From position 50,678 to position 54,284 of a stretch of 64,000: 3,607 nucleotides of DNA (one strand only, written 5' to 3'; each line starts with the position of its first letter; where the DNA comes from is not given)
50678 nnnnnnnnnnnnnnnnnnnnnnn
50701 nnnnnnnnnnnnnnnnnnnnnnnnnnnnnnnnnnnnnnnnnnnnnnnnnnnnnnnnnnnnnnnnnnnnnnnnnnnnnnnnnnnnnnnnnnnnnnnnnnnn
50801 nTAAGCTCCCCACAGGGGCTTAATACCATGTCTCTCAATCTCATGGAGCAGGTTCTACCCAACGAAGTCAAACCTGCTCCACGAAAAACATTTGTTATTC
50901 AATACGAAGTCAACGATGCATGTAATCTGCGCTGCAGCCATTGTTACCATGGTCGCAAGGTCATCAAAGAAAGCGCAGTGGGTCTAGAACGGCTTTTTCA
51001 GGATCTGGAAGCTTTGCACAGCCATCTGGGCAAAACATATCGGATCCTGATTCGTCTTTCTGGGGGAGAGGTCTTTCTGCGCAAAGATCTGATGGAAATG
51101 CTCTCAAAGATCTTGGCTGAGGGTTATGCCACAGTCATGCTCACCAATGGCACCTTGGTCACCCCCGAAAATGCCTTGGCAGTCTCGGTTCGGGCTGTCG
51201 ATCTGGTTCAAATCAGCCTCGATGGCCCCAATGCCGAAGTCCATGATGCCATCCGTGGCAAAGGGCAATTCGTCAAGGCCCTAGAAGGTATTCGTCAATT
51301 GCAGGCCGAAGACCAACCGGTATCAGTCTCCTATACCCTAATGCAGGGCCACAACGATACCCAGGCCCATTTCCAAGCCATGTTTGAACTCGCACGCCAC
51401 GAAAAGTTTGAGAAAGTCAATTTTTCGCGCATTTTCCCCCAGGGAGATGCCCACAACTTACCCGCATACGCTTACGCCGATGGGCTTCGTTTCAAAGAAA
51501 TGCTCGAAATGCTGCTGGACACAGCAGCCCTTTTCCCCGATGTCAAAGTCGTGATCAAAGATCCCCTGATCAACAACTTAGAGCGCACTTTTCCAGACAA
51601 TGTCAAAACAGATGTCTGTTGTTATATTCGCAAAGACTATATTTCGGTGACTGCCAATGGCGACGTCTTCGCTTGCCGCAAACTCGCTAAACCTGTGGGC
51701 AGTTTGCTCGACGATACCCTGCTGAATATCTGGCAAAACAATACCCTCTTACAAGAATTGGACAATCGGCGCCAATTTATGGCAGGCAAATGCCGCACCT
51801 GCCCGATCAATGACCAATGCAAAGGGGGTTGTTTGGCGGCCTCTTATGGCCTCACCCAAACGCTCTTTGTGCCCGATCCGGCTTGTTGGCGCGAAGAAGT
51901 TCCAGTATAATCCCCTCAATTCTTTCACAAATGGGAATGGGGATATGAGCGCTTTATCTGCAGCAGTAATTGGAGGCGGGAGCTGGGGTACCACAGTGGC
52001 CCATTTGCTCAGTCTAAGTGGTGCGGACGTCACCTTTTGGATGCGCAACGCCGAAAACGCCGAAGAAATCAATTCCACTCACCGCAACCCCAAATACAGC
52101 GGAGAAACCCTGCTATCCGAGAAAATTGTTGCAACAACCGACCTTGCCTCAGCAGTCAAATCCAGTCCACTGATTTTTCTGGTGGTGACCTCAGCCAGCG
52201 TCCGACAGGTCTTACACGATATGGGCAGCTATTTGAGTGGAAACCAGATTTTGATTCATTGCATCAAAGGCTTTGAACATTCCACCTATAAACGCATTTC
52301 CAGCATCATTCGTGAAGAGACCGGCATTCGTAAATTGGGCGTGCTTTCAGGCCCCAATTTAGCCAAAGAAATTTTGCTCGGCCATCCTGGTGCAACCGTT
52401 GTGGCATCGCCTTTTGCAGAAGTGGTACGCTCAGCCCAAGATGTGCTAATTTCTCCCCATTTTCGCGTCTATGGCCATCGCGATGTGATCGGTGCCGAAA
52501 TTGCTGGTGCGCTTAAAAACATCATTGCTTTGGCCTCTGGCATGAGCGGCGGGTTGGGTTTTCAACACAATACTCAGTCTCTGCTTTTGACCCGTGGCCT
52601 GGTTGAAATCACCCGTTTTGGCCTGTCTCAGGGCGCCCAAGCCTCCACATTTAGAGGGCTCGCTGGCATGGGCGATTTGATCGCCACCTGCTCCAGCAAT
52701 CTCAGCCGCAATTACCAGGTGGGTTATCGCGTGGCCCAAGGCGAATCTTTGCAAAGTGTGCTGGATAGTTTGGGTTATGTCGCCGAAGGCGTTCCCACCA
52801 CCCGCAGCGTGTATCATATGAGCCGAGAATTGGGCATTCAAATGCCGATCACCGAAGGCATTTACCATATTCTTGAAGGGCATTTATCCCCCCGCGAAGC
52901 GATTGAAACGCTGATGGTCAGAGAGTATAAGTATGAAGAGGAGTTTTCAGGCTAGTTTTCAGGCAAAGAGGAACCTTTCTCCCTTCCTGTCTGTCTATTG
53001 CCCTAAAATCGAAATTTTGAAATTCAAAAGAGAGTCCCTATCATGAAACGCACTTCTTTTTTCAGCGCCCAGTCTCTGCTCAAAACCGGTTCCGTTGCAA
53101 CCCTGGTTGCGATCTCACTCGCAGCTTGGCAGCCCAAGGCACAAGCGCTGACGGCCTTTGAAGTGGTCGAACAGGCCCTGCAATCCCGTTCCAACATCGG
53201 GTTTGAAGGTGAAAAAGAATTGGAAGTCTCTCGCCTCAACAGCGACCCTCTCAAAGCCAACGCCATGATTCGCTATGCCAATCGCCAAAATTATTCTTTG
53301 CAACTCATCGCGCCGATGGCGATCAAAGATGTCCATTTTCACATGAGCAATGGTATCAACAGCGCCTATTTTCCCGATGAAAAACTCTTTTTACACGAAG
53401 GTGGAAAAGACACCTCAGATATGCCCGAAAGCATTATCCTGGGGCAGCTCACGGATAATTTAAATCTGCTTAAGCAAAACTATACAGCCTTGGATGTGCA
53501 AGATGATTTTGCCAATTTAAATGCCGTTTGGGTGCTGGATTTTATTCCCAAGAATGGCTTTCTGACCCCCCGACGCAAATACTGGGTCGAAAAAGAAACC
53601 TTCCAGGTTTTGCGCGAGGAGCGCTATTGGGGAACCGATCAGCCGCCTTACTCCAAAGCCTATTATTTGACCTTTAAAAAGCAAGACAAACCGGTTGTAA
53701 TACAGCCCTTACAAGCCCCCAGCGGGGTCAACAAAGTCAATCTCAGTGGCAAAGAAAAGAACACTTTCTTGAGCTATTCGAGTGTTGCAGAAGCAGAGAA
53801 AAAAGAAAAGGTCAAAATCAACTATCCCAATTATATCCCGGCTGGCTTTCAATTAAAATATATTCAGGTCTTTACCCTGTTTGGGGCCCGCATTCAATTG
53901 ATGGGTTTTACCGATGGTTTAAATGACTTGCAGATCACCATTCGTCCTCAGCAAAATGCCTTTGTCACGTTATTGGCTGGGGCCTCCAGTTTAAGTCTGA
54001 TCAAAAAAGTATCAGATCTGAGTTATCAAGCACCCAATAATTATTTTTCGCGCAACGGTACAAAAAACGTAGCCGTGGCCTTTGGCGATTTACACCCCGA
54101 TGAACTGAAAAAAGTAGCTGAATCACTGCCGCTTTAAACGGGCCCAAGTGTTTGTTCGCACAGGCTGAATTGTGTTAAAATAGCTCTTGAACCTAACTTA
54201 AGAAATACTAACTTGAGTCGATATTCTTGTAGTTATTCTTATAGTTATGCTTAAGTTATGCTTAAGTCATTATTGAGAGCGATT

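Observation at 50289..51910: Translationally coupled Cys-tailed disordered protein + radical-SAM/SPASM enzyme: candidate undescribed RiPP-like or protein-maturation pair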

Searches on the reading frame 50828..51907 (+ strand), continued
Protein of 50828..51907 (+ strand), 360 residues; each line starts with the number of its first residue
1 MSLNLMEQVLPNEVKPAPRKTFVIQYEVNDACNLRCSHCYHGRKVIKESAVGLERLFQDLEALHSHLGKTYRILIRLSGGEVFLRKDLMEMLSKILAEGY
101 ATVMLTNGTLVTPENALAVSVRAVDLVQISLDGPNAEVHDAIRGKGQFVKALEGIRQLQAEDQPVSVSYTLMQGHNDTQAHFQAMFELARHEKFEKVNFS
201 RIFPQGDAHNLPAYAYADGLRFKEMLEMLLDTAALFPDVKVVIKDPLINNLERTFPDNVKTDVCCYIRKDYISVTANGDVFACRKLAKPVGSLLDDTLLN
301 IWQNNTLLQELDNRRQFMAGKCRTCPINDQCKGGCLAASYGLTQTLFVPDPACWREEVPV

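Call 66: search_protein_families(library=ncbifam, alignment_id=A1, max_evalue=1e-10)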
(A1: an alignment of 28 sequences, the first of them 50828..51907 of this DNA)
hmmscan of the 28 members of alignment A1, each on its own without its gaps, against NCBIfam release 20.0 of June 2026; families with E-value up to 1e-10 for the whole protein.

A. member 1, window:50828-51907:+ (360 aa): 48 families (the best 25 are shown)
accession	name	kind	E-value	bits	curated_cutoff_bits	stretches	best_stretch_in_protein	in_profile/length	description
NF050035.1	rSAM_WgK_link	exception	5.9e-40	137.4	650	1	22-174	9-159/367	radical SAM/SPASM peptide maturase WgkB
TIGR04250.1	SCM_rSAM_ScmE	equivalog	1e-37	129.9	400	1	25-175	6-154/358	SynChlorMet cassette radical SAM/SPASM protein ScmE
TIGR04303.1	GeoRSP_rSAM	equivalog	3.8e-36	125.3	400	1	22-354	5-325/325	GeoRSP system radical SAM/SPASM protein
TIGR04545.1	rSAM_ahbD_hemeb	equivalog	1.8e-33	116.4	500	1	24-211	2-184/339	heme b synthase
TIGR04055.1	rSAM_NirJ2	equivalog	3.4e-32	112.3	500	1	24-353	2-322/326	putative heme d1 biosynthesis radical SAM protein NirJ2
TIGR03962.1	mycofact_rSAM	equivalog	3.5e-32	111.9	265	1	23-354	13-332/339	mycofactocin radical SAM maturase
TIGR04054.1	rSAM_NirJ1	equivalog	1.5e-31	109.4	650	1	20-206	34-214/387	putative heme d1 biosynthesis radical SAM protein NirJ1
TIGR04053.2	TIGR04053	equivalog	3.3e-30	105.5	395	1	19-180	5-167/366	TIGR04053 family radical SAM/SPASM domain-containing protein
TIGR04251.1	SCM_rSAM_ScmF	equivalog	3.6e-30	105.6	400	1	25-353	7-339/353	SynChlorMet cassette radical SAM/SPASM protein ScmF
TIGR04546.1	rSAM_ahbC_deAc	equivalog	4.7e-30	104.7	650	1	20-206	37-217/390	12,18-didecarboxysiroheme deacetylase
TIGR04347.1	pseudo_SAM_Halo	equivalog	9.2e-30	104.2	525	1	14-175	30-188/390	TIGR04347 family pseudo-SAM/SPASM protein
TIGR04051.1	rSAM_NirJ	equivalog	4e-29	101.7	515.45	1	25-233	5-206/354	heme d1 biosynthesis radical SAM protein NirJ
TIGR04340.1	rSAM_ACGX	hypoth_equivalog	3.7e-28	98.7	400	1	21-356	2-340/341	radical SAM/SPASM domain protein, ACGX system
TIGR04082.1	rSAM_for_selen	equivalog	1.4e-27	96.6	350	1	20-345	197-506/516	thio(seleno)oxazole modification radical SAM maturase SbtM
TIGR04133.1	rSAM_w_lipo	hypoth_equivalog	8.6e-27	94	425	1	2-336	6-332/350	TIGR04133 family radical SAM/SPASM protein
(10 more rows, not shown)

B. families by the number of members that match (of 28 scanned): 61 families (the first 25 are shown)
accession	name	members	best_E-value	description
TIGR04055.1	rSAM_NirJ2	28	3.8e-44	putative heme d1 biosynthesis radical SAM protein NirJ2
NF050035.1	rSAM_WgK_link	28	1.7e-40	radical SAM/SPASM peptide maturase WgkB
TIGR04545.1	rSAM_ahbD_hemeb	28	2e-40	heme b synthase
TIGR04303.1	GeoRSP_rSAM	28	2.5e-40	GeoRSP system radical SAM/SPASM protein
TIGR04250.1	SCM_rSAM_ScmE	28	7.7e-39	SynChlorMet cassette radical SAM/SPASM protein ScmE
TIGR04053.2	TIGR04053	28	2.8e-38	TIGR04053 family radical SAM/SPASM domain-containing protein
TIGR04054.1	rSAM_NirJ1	28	2.4e-37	putative heme d1 biosynthesis radical SAM protein NirJ1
TIGR04251.1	SCM_rSAM_ScmF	28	9.3e-37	SynChlorMet cassette radical SAM/SPASM protein ScmF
TIGR04546.1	rSAM_ahbC_deAc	28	9.8e-37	12,18-didecarboxysiroheme deacetylase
TIGR03962.1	mycofact_rSAM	28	1.2e-35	mycofactocin radical SAM maturase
TIGR04340.1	rSAM_ACGX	28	3.1e-35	radical SAM/SPASM domain protein, ACGX system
TIGR04347.1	pseudo_SAM_Halo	28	9.9e-35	TIGR04347 family pseudo-SAM/SPASM protein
TIGR04051.1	rSAM_NirJ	28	2e-32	heme d1 biosynthesis radical SAM protein NirJ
NF045574.1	sacti_mat_StsB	28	6.1e-32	StsB family radical SAM/SPASM domain sactipeptide maturase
TIGR04133.1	rSAM_w_lipo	28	2.6e-31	TIGR04133 family radical SAM/SPASM protein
TIGR04082.1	rSAM_for_selen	28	1.3e-30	thio(seleno)oxazole modification radical SAM maturase SbtM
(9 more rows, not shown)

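Call 73: find_encoding_contigs(protein=P0014, flank=5000, max_places=1)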
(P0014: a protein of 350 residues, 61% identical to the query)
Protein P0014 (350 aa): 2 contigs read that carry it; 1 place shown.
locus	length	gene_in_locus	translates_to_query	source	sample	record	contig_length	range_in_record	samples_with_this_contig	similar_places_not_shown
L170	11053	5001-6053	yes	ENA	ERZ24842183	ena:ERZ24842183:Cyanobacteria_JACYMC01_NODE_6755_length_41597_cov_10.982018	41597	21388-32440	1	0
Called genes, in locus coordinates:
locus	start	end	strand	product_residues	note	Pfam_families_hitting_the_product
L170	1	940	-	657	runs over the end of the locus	PF05226:CHASE2, PF00211:Guanylate_cyc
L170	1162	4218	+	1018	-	PF15890:Peptidase_Mx1 (weak)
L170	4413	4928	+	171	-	-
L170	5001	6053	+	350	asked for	PF04055:Radical_SAM, PF13186:SPASM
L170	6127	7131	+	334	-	PF01210:NAD_Gly3P_dh_N, PF02558:ApbA (weak), PF07479:NAD_Gly3P_dh_C, PF20618:GPD_NAD_C_bact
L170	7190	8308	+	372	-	-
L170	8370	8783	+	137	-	-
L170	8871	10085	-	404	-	PF12704:MacB_PCD, PF02687:FtsX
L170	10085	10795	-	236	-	PF02463:SMC_N (faint), PF13555:AAA_29 (faint), PF00005:ABC_tran, PF13304:AAA_21 (faint)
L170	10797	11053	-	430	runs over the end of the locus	PF25989:YknX_C (weak)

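Call 74: find_encoding_contigs(protein=P0018, flank=5000, max_places=1)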
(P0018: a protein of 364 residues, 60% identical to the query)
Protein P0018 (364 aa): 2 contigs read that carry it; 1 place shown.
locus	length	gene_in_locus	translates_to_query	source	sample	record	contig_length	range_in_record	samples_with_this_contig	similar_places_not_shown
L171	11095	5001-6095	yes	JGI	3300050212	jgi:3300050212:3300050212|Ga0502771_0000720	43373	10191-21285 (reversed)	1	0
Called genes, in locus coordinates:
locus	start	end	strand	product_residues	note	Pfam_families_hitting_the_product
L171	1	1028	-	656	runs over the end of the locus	PF05226:CHASE2, PF00211:Guanylate_cyc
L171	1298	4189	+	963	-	PF15890:Peptidase_Mx1 (weak)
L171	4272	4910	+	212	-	-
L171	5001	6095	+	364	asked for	PF04055:Radical_SAM, PF13186:SPASM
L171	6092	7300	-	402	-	PF05977:MFS_3, PF07690:MFS_1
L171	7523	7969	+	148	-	PF00572:Ribosomal_L13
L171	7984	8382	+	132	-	PF00380:Ribosomal_S9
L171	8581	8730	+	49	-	-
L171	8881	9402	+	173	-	PF07963:N_methyl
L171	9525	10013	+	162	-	PF06127:Mpo1-like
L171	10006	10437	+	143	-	PF03061:4HBT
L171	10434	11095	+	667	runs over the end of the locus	PF00515:TPR_1 (faint), PF07719:TPR_2 (faint), PF13181:TPR_8 (faint), PF13414:TPR_11 (faint), PF13428:TPR_14 (faint), PF23914:TPR_CcmH_CycH (faint), PF13431:TPR_17 (faint)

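Call 75: find_encoding_contigs(protein=P0011, flank=5000, max_places=1)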
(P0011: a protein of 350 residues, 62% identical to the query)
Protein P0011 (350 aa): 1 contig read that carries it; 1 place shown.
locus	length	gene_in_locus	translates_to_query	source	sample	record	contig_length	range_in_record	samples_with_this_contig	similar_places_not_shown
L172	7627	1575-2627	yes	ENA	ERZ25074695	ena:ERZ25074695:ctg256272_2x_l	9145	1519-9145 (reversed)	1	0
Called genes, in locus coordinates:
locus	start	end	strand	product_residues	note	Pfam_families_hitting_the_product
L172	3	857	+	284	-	?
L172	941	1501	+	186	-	-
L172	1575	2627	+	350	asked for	PF04055:Radical_SAM, PF13353:Fer4_12 (weak), PF13186:SPASM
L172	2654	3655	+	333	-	PF01210:NAD_Gly3P_dh_N, PF02558:ApbA, PF03807:F420_oxidored (weak), PF07479:NAD_Gly3P_dh_C, PF20618:GPD_NAD_C_bact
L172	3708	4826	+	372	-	-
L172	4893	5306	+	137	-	PF00583:Acetyltransf_1 (weak)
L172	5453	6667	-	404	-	PF12704:MacB_PCD, PF02687:FtsX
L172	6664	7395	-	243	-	PF00005:ABC_tran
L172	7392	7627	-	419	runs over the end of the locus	PF25876:HH_MFP_RND (weak), PF25954:Beta-barrel_RND_2 (weak), PF25990:Beta-barrel_YknX (weak), PF25967:RND-MFP_C (weak), PF25975:CzcB_C (weak), PF25989:YknX_C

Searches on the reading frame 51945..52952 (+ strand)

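Call 5: search_protein_families(library=pfam, proteins=[window:51945-52952:+], max_evalue=0.01)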
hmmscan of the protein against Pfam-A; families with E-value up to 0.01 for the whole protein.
window:51945-52952:+ (336 aa): 6 families
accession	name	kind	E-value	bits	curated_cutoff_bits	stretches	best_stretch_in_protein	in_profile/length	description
PF07479.19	NAD_Gly3P_dh_C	-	1.6e-51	174.7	25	1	180-321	1-142/142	NAD-dependent glycerol-3-phosphate dehydrogenase C-terminus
PF01210.29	NAD_Gly3P_dh_N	-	7.1e-46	156.5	23.1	1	7-156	3-153/158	NAD-dependent glycerol-3-phosphate dehydrogenase N-terminus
PF20618.3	GPD_NAD_C_bact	-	2.6e-18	66.8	27.6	1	240-306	1-66/66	Bacterial GPD, NAD-dependent C-terminal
PF02558.23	ApbA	-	1.6e-08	34.8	22.2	1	7-112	2-105/150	Ketopantoate reductase PanE/ApbA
PF03807.23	F420_oxidored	-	1.4e-05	26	21.6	1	7-107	3-92/94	NADP oxidoreductase coenzyme F420-dependent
PF03446.21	NAD_binding_2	-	4.7e-05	23.9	21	1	7-117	3-103/161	NAD binding domain of 6-phosphogluconate dehydrogenase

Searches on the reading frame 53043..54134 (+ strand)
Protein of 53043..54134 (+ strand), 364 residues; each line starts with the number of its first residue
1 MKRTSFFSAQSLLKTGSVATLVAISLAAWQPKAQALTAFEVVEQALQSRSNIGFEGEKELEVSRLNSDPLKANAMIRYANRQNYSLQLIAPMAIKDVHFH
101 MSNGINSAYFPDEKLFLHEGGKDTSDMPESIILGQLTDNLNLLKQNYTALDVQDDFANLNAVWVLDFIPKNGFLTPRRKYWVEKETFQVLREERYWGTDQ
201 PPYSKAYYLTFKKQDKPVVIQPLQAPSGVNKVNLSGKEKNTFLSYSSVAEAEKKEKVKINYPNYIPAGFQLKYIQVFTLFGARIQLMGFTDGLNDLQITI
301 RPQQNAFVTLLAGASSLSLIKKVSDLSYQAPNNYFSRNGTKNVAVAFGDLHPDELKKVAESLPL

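Call 5: search_protein_families(library=pfam, proteins=[window:53043-54134:+], max_evalue=0.01)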
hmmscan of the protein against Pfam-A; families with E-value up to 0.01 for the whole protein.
window:53043-54134:+ (364 aa): 1 family
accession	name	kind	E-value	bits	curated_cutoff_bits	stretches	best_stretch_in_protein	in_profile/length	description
PF17131.11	LolA_like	-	0.0016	18.5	30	1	145-219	69-144/184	Outer membrane lipoprotein-sorting protein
